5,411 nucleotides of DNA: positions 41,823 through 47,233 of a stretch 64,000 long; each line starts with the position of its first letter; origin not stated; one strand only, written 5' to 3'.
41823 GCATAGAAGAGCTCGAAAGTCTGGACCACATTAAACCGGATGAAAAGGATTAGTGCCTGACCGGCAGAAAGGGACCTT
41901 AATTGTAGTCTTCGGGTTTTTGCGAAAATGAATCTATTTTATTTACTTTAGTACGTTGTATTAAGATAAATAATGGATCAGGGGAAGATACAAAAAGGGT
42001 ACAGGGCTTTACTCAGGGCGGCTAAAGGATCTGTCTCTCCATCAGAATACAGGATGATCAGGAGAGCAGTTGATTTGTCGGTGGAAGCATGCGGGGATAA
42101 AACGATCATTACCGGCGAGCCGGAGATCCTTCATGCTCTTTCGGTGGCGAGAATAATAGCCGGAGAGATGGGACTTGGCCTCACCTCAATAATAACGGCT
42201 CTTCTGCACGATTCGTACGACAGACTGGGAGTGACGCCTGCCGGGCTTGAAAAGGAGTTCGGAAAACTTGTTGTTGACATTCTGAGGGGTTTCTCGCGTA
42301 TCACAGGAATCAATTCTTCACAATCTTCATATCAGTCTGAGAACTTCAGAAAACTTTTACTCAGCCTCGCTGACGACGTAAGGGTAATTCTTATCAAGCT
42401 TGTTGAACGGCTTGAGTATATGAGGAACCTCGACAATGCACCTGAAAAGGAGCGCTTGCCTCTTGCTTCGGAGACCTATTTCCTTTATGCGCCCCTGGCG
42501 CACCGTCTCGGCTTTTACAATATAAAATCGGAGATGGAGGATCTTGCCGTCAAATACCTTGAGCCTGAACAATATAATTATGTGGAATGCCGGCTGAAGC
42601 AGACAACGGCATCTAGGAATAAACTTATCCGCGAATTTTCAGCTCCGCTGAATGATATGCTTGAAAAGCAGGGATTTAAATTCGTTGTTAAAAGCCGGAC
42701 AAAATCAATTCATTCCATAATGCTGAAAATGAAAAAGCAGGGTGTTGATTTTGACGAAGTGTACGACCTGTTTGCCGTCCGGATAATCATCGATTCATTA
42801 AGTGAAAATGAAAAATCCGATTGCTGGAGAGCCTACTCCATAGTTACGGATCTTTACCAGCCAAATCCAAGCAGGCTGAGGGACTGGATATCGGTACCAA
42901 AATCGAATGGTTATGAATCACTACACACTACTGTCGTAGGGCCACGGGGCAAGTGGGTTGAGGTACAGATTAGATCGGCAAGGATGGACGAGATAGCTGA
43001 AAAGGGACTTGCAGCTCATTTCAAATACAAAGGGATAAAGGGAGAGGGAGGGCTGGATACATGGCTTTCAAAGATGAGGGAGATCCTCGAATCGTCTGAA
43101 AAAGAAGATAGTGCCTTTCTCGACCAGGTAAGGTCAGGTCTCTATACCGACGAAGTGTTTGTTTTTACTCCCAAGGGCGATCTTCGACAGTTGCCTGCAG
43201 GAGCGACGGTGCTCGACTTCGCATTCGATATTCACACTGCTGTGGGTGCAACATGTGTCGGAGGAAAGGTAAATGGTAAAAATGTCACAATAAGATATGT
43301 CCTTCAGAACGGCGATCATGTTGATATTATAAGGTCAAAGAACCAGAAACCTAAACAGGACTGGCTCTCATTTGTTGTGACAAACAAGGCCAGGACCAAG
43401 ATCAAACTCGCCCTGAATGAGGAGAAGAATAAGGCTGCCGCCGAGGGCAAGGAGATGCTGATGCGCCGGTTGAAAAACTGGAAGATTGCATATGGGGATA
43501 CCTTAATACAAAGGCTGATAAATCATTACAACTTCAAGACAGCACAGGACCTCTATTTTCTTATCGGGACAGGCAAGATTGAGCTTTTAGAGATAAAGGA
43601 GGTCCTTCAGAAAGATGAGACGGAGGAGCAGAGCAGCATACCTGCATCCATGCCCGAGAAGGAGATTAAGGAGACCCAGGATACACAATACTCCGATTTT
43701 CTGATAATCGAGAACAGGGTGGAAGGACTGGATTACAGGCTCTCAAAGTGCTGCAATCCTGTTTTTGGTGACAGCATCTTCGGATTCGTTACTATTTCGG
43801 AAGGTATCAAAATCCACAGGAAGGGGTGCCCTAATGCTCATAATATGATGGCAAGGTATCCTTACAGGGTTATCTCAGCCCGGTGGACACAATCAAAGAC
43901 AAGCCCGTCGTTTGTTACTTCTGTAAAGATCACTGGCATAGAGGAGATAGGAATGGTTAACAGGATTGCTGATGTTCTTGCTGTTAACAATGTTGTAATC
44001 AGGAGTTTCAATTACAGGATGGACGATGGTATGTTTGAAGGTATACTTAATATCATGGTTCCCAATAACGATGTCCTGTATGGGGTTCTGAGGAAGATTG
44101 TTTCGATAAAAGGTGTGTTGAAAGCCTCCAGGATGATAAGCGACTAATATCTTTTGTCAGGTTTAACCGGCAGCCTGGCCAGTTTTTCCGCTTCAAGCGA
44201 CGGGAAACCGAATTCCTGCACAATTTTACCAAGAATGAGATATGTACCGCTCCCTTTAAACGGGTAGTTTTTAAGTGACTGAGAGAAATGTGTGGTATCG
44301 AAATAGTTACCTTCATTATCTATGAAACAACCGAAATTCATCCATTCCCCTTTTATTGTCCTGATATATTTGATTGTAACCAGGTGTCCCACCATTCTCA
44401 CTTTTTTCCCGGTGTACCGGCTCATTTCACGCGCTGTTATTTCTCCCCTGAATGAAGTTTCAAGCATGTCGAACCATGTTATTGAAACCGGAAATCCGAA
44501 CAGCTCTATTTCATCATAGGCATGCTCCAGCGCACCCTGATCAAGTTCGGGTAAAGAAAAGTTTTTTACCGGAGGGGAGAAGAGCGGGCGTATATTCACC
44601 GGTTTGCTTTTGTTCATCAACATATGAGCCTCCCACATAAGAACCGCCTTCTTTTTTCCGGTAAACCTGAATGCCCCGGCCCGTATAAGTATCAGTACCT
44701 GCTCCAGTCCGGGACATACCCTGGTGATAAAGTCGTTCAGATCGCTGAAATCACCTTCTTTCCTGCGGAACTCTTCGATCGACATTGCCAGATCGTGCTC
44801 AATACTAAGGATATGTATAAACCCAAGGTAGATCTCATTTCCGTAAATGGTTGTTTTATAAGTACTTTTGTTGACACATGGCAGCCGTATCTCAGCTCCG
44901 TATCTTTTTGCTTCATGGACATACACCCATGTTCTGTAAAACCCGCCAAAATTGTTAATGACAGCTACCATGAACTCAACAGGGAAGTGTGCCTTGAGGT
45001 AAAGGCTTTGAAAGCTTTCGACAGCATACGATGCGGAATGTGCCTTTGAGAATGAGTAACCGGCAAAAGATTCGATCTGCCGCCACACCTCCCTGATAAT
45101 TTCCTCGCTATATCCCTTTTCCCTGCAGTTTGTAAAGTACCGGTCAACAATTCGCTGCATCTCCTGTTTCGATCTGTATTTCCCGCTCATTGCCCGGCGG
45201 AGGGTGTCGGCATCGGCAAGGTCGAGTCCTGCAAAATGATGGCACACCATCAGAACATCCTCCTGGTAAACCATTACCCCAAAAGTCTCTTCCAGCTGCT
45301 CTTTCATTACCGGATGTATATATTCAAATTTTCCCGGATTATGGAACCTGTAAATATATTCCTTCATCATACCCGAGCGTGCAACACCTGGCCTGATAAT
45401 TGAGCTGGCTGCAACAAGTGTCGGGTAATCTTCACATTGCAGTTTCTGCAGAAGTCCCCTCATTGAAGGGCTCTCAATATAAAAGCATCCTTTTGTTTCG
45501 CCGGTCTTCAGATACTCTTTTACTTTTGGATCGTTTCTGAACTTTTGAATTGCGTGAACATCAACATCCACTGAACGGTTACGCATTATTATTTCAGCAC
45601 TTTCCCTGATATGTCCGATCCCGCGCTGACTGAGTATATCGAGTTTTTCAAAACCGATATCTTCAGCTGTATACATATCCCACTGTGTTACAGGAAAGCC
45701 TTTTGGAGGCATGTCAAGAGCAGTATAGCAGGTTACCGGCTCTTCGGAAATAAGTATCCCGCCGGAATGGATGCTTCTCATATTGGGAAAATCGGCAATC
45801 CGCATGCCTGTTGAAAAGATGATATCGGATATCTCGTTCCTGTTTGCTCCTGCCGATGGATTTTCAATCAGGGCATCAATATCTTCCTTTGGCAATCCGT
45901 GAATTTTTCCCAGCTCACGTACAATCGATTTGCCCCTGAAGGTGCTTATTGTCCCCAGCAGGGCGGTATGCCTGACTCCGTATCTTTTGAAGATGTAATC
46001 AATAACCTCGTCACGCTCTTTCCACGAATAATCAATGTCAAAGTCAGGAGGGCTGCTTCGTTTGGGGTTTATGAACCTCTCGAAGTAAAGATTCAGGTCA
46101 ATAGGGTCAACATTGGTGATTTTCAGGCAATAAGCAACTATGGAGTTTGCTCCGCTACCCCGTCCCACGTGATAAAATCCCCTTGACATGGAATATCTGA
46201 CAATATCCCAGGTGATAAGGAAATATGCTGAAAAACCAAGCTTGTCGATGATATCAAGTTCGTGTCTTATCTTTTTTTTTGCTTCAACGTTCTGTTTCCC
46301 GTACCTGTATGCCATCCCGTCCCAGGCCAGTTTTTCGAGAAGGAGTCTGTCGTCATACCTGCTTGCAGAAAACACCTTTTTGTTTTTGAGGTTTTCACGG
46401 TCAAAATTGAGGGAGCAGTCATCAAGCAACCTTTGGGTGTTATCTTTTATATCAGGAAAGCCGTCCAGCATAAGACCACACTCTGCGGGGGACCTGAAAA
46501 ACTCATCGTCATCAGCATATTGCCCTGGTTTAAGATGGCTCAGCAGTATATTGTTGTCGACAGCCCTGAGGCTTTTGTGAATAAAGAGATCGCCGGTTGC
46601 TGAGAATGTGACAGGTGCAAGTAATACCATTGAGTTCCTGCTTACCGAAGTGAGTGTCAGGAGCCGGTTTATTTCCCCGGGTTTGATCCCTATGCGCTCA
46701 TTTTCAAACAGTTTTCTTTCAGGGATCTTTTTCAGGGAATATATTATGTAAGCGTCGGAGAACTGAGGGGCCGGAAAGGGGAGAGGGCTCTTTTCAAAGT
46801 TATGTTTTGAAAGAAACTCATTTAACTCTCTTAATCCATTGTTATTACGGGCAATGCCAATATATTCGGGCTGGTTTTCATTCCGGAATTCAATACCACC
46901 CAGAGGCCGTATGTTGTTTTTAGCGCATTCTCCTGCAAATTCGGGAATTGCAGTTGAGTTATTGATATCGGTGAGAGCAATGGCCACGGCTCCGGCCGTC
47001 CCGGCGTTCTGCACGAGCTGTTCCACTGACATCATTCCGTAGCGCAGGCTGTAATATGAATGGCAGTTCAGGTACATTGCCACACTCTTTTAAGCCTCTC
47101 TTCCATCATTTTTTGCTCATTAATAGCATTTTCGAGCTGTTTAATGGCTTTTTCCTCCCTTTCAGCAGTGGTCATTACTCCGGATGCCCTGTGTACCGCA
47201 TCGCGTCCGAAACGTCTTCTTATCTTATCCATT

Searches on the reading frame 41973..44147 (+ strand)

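Call 57: search_protein_families(library=pfam, proteins=[window:41973-44147:+])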
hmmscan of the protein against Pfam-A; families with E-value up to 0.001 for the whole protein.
window:41973-44147:+ (724 aa): 5 families
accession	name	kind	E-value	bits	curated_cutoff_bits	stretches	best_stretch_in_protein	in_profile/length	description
PF04607.23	RelA_SpoT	-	4.8e-35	120.7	27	1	241-354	1-110/113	Region found in RelA / SpoT proteins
PF13328.12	HD_4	-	8.9e-33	113.7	27.2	1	32-181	1-155/156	HD domain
PF02824.27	TGS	-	1.4e-18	67.1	22.2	1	395-453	1-59/60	TGS domain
PF13291.12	ACT_4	-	3e-11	44.3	27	1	646-720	4-80/80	ACT domain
PF19296.4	RelA_AH_RIS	-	5.7e-09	36.8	23.8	1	466-576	2-114/185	RelA/SpoT, AH and RIS domains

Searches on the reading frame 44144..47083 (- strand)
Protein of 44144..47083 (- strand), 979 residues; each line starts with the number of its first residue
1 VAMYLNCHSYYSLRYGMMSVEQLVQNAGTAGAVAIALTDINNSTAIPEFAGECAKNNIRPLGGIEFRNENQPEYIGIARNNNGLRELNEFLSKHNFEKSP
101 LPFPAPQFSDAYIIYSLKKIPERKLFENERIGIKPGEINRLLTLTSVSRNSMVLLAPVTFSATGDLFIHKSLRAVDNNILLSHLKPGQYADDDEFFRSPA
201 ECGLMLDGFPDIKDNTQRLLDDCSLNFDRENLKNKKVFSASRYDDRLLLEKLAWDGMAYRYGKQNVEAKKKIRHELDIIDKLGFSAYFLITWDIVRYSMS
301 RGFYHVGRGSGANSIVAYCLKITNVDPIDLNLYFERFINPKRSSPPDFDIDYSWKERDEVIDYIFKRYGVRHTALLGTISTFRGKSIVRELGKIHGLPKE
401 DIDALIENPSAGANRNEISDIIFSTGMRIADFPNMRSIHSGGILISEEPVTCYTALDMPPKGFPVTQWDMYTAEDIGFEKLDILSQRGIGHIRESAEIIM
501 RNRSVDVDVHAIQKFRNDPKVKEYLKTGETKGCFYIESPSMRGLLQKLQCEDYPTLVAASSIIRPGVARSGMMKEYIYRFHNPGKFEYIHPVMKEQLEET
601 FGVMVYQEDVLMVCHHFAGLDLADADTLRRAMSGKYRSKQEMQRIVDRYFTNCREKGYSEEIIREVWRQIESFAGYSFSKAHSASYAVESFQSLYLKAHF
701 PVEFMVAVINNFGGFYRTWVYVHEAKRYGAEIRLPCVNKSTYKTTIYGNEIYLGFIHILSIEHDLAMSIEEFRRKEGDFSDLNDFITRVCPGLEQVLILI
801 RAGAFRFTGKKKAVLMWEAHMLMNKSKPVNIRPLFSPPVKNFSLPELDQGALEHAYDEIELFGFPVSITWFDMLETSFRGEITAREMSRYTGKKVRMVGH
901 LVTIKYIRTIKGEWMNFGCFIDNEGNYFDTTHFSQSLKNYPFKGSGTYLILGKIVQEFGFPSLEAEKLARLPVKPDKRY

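Call 57: search_protein_families(library=pfam, proteins=[window:44144-47083:-])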
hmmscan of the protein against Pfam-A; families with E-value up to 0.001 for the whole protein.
window:44144-47083:- (979 aa): 4 families
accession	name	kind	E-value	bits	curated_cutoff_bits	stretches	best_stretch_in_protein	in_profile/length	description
PF07733.18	DNA_pol3_alpha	-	9.5e-64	215.9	23.9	1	249-484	3-259/260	Bacterial DNA polymerase III alpha NTPase domain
PF17657.6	DNA_pol3_finger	-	8e-37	126.6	22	1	492-657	5-166/166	Bacterial DNA polymerase III alpha subunit finger domain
PF14579.12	HHH_6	-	1.3e-18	67.4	25.6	1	729-813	1-88/90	Helix-hairpin-helix motif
PF02811.25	PHP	-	6.9e-13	49.7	26.4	1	5-98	2-99/164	PHP domain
